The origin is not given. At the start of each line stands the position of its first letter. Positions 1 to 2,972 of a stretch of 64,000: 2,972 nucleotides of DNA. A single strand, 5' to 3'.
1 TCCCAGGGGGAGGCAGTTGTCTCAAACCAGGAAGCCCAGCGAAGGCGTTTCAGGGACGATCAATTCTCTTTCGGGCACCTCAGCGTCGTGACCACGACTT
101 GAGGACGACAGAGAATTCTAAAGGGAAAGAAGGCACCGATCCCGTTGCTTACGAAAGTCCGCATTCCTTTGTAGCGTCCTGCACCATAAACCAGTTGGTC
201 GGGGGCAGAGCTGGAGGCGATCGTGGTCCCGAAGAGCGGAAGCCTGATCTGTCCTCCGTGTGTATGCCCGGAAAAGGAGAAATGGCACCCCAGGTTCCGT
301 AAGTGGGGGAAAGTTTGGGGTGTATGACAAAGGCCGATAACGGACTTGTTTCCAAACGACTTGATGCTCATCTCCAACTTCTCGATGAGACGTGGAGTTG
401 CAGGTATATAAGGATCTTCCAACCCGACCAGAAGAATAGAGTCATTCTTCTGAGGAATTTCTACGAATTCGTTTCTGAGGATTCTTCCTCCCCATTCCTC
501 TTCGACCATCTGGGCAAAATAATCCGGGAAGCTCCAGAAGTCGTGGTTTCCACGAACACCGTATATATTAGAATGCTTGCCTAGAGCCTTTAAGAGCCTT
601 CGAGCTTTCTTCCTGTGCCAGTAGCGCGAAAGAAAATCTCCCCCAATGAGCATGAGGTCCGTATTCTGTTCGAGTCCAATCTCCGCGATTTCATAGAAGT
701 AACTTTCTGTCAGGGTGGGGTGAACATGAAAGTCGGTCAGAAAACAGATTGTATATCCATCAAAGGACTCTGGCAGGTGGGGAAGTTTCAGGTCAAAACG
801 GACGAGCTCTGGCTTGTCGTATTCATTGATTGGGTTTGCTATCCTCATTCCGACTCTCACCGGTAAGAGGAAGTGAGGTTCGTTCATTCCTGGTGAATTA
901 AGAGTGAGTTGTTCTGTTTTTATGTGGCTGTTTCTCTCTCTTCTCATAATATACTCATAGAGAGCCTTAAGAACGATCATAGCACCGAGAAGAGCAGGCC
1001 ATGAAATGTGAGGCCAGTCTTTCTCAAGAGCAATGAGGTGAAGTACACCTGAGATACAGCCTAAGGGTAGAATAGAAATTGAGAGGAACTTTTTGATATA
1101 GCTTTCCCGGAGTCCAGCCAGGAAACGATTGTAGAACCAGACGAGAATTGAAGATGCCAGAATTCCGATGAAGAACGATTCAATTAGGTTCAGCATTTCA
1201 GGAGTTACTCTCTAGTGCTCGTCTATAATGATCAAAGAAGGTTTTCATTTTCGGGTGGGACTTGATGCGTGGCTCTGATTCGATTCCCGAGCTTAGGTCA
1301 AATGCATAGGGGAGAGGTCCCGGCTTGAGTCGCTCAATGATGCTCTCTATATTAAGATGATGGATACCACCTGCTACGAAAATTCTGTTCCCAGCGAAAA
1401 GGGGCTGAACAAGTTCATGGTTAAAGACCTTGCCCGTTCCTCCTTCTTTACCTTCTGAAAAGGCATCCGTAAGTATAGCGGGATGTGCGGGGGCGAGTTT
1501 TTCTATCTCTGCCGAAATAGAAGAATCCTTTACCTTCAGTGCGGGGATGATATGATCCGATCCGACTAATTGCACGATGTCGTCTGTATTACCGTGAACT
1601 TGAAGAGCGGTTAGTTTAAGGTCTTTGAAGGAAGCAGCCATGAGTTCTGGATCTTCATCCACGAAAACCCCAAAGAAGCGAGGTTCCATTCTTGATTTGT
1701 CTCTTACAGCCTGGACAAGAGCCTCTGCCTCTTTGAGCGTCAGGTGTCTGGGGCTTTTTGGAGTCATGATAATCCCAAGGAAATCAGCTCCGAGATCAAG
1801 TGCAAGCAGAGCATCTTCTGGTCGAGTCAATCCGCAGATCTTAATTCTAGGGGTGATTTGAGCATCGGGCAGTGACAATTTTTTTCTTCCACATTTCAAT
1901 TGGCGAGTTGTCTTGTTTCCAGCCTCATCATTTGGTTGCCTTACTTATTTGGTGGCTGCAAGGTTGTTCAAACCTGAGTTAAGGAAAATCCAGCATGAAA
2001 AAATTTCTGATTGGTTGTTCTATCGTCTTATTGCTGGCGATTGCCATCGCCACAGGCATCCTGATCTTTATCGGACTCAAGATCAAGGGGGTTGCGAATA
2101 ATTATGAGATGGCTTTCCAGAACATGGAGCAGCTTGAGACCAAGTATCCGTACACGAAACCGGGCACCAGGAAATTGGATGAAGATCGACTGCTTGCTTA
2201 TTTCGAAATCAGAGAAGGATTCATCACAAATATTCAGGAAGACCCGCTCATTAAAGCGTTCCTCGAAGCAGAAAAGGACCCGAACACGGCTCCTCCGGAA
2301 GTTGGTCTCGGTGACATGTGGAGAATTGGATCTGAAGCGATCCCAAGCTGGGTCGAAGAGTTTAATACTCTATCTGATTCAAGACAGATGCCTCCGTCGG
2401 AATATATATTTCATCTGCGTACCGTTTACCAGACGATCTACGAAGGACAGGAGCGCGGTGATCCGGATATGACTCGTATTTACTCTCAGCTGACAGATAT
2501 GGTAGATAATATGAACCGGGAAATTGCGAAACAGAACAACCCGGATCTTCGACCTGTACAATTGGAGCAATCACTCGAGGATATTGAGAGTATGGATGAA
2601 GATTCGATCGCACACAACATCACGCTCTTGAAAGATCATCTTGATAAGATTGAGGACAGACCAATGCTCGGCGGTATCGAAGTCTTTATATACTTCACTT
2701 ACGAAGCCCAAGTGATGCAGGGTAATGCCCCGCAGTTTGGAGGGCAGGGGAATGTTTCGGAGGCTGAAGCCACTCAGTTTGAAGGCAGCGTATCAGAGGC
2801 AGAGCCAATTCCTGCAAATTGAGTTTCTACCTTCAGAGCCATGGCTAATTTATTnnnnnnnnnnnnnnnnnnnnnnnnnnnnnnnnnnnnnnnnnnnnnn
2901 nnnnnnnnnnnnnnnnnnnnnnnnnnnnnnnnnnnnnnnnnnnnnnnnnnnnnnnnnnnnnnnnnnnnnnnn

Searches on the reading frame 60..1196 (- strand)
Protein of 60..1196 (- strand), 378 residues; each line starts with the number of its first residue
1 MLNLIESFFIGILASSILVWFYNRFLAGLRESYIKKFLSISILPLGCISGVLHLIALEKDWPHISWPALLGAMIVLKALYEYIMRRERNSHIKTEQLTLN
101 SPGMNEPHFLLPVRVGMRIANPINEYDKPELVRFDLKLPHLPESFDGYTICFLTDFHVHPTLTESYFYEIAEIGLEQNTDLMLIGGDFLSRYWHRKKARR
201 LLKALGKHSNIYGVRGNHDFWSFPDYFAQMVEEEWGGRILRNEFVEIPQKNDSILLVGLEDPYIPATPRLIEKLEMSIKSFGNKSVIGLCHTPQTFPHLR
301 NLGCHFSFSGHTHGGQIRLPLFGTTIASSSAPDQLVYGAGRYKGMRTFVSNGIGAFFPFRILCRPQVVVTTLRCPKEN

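Call 31: search_protein_families(library=padloc, alignment_id=A2, max_evalue=0.00001)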
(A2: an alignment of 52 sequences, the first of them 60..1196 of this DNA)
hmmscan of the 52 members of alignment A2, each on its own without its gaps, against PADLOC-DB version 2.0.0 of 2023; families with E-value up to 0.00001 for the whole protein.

A. member 1, window:60-1196:- (378 aa): 0 families

B. families by the number of members that match (of 52 scanned): 10 families
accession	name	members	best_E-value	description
PDLC01439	typeIV_DinG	1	9.6e-126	CAS-IV-A; associated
PDLC01729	typeIV_DinG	1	1.8e-50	Csf4_0_IVA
PDLC01730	typeIV_DinG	1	2.2e-28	Csf4_1_IVA1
PDLC01321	typeIV_DinG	1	2.9e-27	CAS-IV-A; associated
PDLC01007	typeIV_DinG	1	1.1e-21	CRISPR type AFERR-associated DEAD/DEAH-box helicase Csf4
PDLC01731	typeIV_DinG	1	1.5e-14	Csf4_2_IVA1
PDLC01732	typeIV_DinG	1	7.2e-12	Csf4_3_IVE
PDLC04987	PDC-S28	1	1.2e-06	-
PDLC02422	PprDinG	1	1.8e-06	-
PDLC04986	PDC-S28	1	9e-06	-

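Call 32: search_protein_families(library=pfam, proteins=[window:60-1196:-], max_evalue=0.001)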
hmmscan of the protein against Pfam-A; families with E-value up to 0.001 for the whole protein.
window:60-1196:- (378 aa): 1 family
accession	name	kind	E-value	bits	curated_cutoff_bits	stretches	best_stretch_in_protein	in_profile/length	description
PF00149.33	Metallophos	-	1.3e-08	35.9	21.5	1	149-313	2-189/191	Calcineurin-like phosphoesterase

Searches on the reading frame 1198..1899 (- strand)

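Call 32: search_protein_families(library=pfam, proteins=[window:1198-1899:-], max_evalue=0.001)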
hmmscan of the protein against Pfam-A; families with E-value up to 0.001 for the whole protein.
window:1198-1899:- (233 aa): 1 family
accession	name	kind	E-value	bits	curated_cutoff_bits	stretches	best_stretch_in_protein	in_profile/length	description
PF00697.28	PRAI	-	8.2e-30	104.4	22.7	1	19-223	1-192/193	N-(5'phosphoribosyl)anthranilate (PRA) isomerase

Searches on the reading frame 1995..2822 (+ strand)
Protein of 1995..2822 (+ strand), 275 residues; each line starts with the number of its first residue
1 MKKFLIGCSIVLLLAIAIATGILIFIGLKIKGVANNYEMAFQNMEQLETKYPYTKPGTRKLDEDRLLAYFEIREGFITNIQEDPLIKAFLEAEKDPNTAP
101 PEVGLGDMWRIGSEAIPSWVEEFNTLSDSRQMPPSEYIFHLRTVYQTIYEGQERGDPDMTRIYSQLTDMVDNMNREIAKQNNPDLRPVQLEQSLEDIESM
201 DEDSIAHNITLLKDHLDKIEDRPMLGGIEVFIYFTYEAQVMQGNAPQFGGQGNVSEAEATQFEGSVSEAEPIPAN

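Call 32: search_protein_families(library=pfam, proteins=[window:1995-2822:+], max_evalue=0.001)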
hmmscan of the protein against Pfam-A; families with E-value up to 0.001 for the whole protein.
window:1995-2822:+ (275 aa): 0 families
